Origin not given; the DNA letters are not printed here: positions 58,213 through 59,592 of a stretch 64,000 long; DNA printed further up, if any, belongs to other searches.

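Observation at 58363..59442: DRG/Rbg1-type GTPase (normally archaeo-eukaryotic) in a bacterial gene context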

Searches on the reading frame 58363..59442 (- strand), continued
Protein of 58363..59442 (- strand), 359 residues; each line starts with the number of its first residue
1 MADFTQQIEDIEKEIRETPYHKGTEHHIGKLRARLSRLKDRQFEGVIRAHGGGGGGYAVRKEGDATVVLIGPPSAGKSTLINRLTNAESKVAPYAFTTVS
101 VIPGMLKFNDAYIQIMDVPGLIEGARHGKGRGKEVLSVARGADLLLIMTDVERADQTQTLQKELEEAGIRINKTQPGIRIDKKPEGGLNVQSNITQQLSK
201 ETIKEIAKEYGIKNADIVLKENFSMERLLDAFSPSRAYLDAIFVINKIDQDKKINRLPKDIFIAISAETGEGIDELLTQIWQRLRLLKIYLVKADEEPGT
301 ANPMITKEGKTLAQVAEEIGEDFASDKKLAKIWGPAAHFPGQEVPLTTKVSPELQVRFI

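Call 44: search_protein_representatives(protein=window:58363-59442:-)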
Query: 359 residues. Proteins with E-value up to 0.001 (for the whole library): 8879; up to 1e-10: 2185; up to 1e-30: 311. The best 150 are listed.
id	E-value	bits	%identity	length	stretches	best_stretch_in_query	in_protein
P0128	2.1e-97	342.9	47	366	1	6-345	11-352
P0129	1.8e-96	339.8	64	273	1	2-252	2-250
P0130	9.2e-92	324.3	49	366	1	5-344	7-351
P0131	3.4e-90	319.2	46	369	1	5-356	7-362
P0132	1.4e-89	317.2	47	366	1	5-353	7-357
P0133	3.7e-88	312.5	43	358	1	3-351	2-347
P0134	1.5e-84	300.6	46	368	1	6-351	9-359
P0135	8.2e-82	291.6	56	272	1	99-359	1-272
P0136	5.5e-81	288.9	47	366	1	5-348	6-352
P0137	7.2e-81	288.5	43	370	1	4-347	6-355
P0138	9.3e-81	288.1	43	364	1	6-344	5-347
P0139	1.2e-79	284.5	42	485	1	4-344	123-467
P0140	2.4e-79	283.5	42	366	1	4-344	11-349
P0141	8.1e-79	281.8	42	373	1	3-346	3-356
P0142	4.4e-77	276.1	45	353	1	4-332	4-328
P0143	5.0e-77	275.9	42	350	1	6-349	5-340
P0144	7.5e-77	275.3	43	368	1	7-358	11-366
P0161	8.9e-71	255.3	40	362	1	6-343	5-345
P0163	1.7e-70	254.4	43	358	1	3-346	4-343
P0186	1.5e-61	225.0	42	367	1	7-313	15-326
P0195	2.6e-59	217.6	39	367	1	5-309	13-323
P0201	9.2e-59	215.8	39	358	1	6-342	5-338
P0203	1.2e-58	215.4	38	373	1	5-345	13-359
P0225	5.0e-53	197.0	38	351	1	3-319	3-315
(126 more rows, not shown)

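Call 48: list_cluster_members(proteins=[P0128, P0130, P0131, P0132, P0133, P0134, P0136, P0137, P0138, P0141])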
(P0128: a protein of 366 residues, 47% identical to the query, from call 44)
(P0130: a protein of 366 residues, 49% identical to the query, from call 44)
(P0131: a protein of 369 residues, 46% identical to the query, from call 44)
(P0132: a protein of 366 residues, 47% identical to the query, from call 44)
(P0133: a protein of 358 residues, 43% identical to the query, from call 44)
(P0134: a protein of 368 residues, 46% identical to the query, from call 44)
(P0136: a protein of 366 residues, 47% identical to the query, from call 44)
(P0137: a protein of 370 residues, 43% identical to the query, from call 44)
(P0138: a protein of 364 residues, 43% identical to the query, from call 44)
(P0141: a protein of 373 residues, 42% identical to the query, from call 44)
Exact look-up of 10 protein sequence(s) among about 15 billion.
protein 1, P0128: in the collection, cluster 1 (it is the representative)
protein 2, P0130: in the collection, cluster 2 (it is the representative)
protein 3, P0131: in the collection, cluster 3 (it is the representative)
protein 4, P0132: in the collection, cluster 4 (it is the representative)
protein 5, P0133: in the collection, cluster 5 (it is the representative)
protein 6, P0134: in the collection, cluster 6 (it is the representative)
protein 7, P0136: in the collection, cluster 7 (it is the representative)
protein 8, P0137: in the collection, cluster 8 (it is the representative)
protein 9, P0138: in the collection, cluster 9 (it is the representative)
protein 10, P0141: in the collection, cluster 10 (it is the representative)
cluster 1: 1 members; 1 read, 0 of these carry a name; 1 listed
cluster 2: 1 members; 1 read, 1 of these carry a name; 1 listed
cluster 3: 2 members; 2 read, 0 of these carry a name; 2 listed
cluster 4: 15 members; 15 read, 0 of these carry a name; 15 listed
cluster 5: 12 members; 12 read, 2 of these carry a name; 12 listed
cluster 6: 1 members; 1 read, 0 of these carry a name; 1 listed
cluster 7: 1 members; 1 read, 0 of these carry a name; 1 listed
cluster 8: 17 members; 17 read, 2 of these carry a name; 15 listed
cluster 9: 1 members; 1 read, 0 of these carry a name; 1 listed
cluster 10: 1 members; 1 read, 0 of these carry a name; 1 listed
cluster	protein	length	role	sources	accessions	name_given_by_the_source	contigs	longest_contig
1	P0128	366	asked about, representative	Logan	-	-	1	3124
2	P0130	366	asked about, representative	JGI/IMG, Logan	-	uncharacterized protein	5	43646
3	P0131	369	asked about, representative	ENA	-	-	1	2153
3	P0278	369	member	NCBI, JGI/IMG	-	-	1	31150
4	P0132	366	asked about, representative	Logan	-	-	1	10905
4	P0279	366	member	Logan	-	-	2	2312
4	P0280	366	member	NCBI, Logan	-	-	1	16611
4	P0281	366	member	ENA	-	-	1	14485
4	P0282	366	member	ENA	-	-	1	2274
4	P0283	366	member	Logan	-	-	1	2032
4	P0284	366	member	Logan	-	-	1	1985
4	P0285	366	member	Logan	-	-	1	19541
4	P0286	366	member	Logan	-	-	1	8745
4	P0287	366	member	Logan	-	-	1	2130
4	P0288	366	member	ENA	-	-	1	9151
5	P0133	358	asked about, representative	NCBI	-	-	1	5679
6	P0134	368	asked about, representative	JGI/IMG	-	-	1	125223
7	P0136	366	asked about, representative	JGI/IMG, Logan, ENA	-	-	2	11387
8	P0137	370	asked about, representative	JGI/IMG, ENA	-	-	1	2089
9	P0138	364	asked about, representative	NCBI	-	-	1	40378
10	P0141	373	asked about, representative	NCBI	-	-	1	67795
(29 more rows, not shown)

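Call 49: predict_structure(alignment_id=A1)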
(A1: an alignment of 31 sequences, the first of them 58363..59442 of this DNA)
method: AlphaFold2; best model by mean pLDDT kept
length: 359 residues; sequences in the alignment: 31
mean_pLDDT: 81.2   pTM: 0.77
mean pLDDT of the five models: 81.2, 79.5, 78.4, 76.4, 74.5
residues with pLDDT >= 90: 113; 70-90: 180; 50-70: 37; < 50: 29
segments of 3 or more residues with pLDDT < 50: 46-58, 87-100
pLDDT, mean of each block of 10 residues (from residue 1): 75 87 85 86 54 40 82 83 63 36 74 78 53 72 90 86 86 89 86 88 90 89 89 88 91 67 90 93 93 90 91 91 89 93 95 93
secondary structure, 60 per line:
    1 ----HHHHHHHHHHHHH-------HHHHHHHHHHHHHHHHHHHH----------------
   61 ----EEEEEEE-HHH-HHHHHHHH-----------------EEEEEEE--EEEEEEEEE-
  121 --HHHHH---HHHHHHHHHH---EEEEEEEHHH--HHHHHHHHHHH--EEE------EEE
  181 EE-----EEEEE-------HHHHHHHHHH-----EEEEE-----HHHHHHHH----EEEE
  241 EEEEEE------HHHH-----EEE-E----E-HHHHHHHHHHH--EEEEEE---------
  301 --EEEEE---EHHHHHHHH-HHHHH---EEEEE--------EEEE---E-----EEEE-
elements in order: H5-17 H25-44 E65-71 H77-84 E102-108 E111-119 H123-127 H131-140 E144-150 H156-166 E169-171 E178-182 E188-192 H200-209 E215-219 H225-232 E237-246 H253-256 E262-264 H273-283 E286-291 E303-307 H312-319 H321-325 E329-333 E342-345 E355-358

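Call 51: find_encoding_contigs(protein=P0130, flank=10000, max_places=1)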
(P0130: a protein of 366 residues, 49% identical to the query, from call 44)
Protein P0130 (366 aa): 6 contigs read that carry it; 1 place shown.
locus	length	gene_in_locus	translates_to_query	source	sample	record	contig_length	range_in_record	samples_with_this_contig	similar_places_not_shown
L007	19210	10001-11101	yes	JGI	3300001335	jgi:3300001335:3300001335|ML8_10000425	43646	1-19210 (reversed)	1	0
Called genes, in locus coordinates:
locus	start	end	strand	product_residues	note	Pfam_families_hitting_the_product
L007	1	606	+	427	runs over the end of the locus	PF14397:ATPgrasp_ST, PF14398:ATPgrasp_YheCD (faint), PF02655:ATP-grasp_3 (faint), PF08443:RimK (faint), PF13975:gag-asp_proteas (faint)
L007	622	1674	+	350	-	PF25917:BSH_RND, PF25990:Beta-barrel_YknX, PF25967:RND-MFP_C (faint), PF25975:CzcB_C (weak), PF25989:YknX_C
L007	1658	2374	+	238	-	PF00005:ABC_tran, PF13304:AAA_21 (faint)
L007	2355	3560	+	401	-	PF12704:MacB_PCD, PF02687:FtsX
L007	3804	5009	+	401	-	PF05496:RuvB_N, PF00158:Sigma54_activat (faint), PF00004:AAA, PF07728:AAA_5 (weak), PF13173:AAA_14 (weak), PF20720:nSTAND3 (weak), PF16193:AAA_assoc_2, PF12002:MgsA_C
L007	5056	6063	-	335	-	PF01820:Dala_Dala_lig_N, PF02655:ATP-grasp_3, PF08443:RimK (weak), PF14397:ATPgrasp_ST (faint), PF02222:ATP-grasp (weak), PF02786:CPSase_L_D2 (weak), PF07478:Dala_Dala_lig_C, PF13535:ATP-grasp_4 (weak)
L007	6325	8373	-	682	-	PF02629:CoA_binding, PF13380:CoA_binding_2, PF13607:Succ_CoA_lig, PF19045:Ligase_CoA_2, PF13549:ATP-grasp_5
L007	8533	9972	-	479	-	-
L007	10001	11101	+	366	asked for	PF00350:Dynamin_N (faint), PF01926:MMR_HSR1, PF02421:FeoB_N, PF03193:RsgA_GTPase (faint), PF16897:MMR_HSR1_Xtn, PF02824:TGS (weak)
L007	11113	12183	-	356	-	PF25011:VSR_TRX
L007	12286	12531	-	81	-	PF01541:GIY-YIG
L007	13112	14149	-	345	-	PF04015:DUF362, PF00037:Fer4, PF13237:Fer4_10, PF14697:Fer4_21, PF12838:Fer4_7, PF13187:Fer4_9, PF00037:Fer4, PF12837:Fer4_6, +8 more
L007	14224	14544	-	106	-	PF12647:RNHCP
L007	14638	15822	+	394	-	PF00266:Aminotran_5, PF01041:DegT_DnrJ_EryC1, PF01212:Beta_elim_lyase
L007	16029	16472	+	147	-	PF01592:NifU_N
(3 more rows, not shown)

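Call 52: find_encoding_contigs(protein=P0134, flank=10000, max_places=1)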
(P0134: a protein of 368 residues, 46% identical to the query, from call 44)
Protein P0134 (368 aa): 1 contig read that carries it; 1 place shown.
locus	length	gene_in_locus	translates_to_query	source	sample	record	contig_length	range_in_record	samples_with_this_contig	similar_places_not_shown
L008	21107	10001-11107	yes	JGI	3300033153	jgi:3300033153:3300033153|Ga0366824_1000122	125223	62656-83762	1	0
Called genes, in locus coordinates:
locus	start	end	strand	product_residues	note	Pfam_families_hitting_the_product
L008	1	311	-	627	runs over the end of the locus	PF03483:B3_4, PF03484:B5, PF17759:tRNA_synthFbeta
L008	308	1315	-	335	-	PF02912:Phe_tRNA-synt_N, PF01409:tRNA-synt_2d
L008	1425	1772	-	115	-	PF00453:Ribosomal_L20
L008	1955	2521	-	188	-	PF05198:IF3_N, PF00707:IF3_C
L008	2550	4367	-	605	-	PF07973:tRNA_SAD, PF00587:tRNA-synt_2b, PF03129:HGTP_anticodon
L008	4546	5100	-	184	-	PF18904:DUF5660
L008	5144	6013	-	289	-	PF05697:Trigger_N, PF05698:Trigger_C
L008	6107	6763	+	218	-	-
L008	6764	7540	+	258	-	PF13489:Methyltransf_23, PF13847:Methyltransf_31, PF08241:Methyltransf_11, PF08242:Methyltransf_12, PF13649:Methyltransf_25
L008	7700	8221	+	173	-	-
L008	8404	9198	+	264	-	-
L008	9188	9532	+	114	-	-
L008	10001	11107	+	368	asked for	PF03193:RsgA_GTPase (faint), PF01926:MMR_HSR1, PF02421:FeoB_N, PF16897:MMR_HSR1_Xtn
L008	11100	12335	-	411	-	PF00919:UPF0004, PF04055:Radical_SAM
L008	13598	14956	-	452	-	PF00496:SBP_bac_5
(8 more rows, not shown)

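Call 55: fold_search(model_id=the predicted structure, library=pdb)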
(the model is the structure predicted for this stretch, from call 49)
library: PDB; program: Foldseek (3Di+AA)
matches with E <= 10: 1948; with E <= 0.001: 855
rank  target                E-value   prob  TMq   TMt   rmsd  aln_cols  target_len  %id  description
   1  4a9a_A                4.8e-32  1.00  0.76  0.76   4.9       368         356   33  Structure of Rbg1 in complex with Tma46 dfrp domain (released 2012-10-03)
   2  7rr5_R                1.7e-30  1.00  0.76  0.77   4.8       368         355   33  Structure of ribosomal complex bound with Rbg1/Tma46 (released 2021-11-10)
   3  4a9a_B                3.1e-29  1.00  0.81  0.81   3.9       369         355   32  Structure of Rbg1 in complex with Tma46 dfrp domain (released 2012-10-03)
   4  7nrc_So               2.3e-23  1.00  0.74  0.76   4.8       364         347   33  Structure of the yeast Gcn1 bound to a leading stalled 80S ribosome with Rbg2, Gir2, A- and P-tRNA and eIF5A (released 2021-05-05)
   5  9hcf_t                1.1e-08  1.00  0.32  0.36  12.2       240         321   26  Mouse mitoribosome large subunit assembly intermediate bound to NSUN4, METRF4, GTPBP7, GTPBP10 and the MALSU-L0R8F8-mt (released 2025-07-09)
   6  8kie_y                2.1e-08  1.00  0.45  0.45   9.8       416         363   14  Structure of YchF with 50S ribosomal subunit (local map) (released 2024-08-28)
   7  7pua_IA               4.1e-08  1.00  0.29  0.15  21.7       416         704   13  Middle assembly intermediate of the Trypanosoma brucei mitoribosomal small subunit (released 2022-03-02)
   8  1ni3                  1.2e-07  1.00  0.44  0.42   9.5       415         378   13  Structure of the Schizosaccharomyces pombe YchF GTPase (released 2003-01-07)
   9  2e87                  2.0e-07  1.00  0.31  0.32  13.1       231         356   22  Crystal structure of hypothetical GTP-binding protein PH1320 from Pyrococcus horikoshii OT3, in complex with GDP (released 2007-07-24)
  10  7pub_IA               2.4e-07  1.00  0.29  0.15  21.3       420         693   13  Late assembly intermediate of the Trypanosoma brucei mitoribosomal small subunit (released 2022-05-04)
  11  2cxx_A                3.9e-07  1.00  0.29  0.53   9.5       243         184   20  Crystal structure of a probable GTP-binding protein engB (released 2006-01-01)
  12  5m04                  4.1e-07  1.00  0.33  0.35   5.8       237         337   22  Structure of ObgE from Escherichia coli (released 2017-03-01)
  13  7o9k_G                4.3e-07  1.00  0.34  0.37   6.1       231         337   22  Human mitochondrial ribosome large subunit assembly intermediate with MTERF4-NSUN4, MRM2, MTG1, the MALSU module, GTPB (released 2021-06-30)
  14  6ylx_b                4.9e-07  1.00  0.28  0.22  12.9       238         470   15  pre-60S State NE1 (TAP-Flag-Nop53) (released 2020-07-29)
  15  9qiw_CD               7.0e-07  1.00  0.32  0.21   7.1       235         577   19  Human pre-60S - State 3 (released 2025-04-30)
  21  1udx                  1.3e-06  1.00  0.36  0.31   4.9       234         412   24  Crystal structure of the conserved protein TT1381 from Thermus thermophilus HB8 (released 2004-03-16)
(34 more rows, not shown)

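Call 56: find_encoding_contigs(protein=P0132, flank=6000, max_places=1)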
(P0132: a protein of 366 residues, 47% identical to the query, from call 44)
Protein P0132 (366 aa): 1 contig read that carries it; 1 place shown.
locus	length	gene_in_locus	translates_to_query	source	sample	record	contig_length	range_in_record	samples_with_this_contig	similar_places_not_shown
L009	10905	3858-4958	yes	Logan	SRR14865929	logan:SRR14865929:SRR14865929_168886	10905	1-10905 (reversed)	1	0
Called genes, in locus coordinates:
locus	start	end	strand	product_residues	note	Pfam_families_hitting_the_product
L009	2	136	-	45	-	?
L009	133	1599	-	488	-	PF01743:PolyA_pol, PF12627:PolyA_pol_RNAbd, PF01966:HD, PF13735:tRNA_NucTran2_2 (weak)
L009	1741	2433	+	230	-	-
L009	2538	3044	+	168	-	-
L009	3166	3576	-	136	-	PF01894:YjbQ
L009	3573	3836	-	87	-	PF20607:DUF6800 (weak)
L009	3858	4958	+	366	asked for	PF03193:RsgA_GTPase (faint), PF01926:MMR_HSR1, PF02421:FeoB_N, PF16897:MMR_HSR1_Xtn, PF02824:TGS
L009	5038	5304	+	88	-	PF00312:Ribosomal_S15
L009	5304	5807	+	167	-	PF01936:NYN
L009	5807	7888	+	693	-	PF01138:RNase_PH, PF03725:RNase_PH_C (weak), PF01138:RNase_PH, PF00013:KH_1, PF00575:S1 (weak)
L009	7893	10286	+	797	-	-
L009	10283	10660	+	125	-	PF01258:zf-dskA_traR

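Call 57: find_encoding_contigs(protein=P0143, flank=6000, max_places=1)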
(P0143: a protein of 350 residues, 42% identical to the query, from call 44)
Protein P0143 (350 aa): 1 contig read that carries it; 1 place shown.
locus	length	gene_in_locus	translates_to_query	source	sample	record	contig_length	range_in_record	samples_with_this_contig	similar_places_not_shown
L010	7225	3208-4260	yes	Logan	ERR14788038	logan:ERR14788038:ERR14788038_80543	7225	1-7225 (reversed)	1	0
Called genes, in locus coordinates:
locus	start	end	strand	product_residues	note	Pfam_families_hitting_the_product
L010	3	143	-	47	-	?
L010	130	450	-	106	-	PF01022:HTH_5, PF01978:TrmB (weak)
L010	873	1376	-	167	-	PF10107:Endonuc_Holl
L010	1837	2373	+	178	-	-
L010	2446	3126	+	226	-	-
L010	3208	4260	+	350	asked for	PF01926:MMR_HSR1, PF02421:FeoB_N, PF16897:MMR_HSR1_Xtn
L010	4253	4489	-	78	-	-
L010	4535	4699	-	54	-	-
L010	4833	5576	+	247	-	-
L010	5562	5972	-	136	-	-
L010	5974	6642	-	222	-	-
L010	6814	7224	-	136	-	?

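Call 58: find_encoding_contigs(protein=P0161, flank=6000, max_places=1)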
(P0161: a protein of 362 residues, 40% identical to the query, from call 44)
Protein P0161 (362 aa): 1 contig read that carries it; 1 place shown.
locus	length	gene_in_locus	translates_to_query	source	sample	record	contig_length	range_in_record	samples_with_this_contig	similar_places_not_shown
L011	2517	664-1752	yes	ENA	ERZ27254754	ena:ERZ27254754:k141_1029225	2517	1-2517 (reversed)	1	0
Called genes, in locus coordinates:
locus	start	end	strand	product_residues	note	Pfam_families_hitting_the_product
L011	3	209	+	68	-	?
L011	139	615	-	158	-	PF00398:RrnaAD, PF13649:Methyltransf_25, PF08241:Methyltransf_11 (weak)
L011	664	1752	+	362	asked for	PF01926:MMR_HSR1, PF02421:FeoB_N, PF16897:MMR_HSR1_Xtn, PF02824:TGS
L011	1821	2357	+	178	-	-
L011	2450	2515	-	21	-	?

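Call 61: list_cluster_members(proteins=[P0144, P0142, P0186, P0195, P0203, P0143, P0161, P0163, P0201, P0225])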
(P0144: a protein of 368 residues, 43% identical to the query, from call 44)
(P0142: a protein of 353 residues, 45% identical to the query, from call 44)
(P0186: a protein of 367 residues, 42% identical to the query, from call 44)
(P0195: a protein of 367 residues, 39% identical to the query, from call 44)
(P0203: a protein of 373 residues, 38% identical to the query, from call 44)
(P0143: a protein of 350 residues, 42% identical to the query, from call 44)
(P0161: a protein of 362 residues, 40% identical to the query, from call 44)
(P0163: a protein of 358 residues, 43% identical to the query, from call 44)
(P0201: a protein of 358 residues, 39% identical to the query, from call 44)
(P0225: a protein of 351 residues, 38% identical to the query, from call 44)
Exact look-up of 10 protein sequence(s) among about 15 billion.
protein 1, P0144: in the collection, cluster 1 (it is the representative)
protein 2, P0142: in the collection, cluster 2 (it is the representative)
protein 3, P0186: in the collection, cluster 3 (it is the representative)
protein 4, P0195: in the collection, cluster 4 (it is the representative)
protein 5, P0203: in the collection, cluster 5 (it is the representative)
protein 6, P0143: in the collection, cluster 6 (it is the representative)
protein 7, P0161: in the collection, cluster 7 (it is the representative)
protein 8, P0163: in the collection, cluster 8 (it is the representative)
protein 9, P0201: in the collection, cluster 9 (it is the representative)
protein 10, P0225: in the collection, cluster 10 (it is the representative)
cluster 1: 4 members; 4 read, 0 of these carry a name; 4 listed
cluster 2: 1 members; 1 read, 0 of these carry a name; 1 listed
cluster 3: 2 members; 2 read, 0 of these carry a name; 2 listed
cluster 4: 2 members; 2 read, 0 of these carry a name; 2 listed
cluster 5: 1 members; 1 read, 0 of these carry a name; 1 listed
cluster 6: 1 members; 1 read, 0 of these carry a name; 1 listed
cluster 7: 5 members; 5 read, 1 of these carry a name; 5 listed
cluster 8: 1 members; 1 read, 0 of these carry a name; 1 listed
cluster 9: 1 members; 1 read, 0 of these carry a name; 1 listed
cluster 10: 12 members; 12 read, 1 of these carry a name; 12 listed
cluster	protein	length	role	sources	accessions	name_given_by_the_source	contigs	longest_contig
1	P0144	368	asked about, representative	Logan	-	-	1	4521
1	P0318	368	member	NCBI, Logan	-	-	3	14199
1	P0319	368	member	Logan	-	-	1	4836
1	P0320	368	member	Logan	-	-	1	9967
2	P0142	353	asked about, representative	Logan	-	-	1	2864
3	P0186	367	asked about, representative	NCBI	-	-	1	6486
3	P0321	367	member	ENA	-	-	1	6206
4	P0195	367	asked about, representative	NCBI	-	-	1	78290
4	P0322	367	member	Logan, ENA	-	-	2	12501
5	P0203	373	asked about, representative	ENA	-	-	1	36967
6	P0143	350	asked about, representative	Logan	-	-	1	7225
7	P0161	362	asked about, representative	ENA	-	-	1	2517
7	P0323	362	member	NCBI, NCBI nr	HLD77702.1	MAG TPA: GTPase [archaeon] | GTPase [archaeon]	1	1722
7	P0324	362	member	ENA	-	-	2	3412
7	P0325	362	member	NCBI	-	-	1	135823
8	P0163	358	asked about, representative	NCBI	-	-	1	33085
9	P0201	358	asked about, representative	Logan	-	-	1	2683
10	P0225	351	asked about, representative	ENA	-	-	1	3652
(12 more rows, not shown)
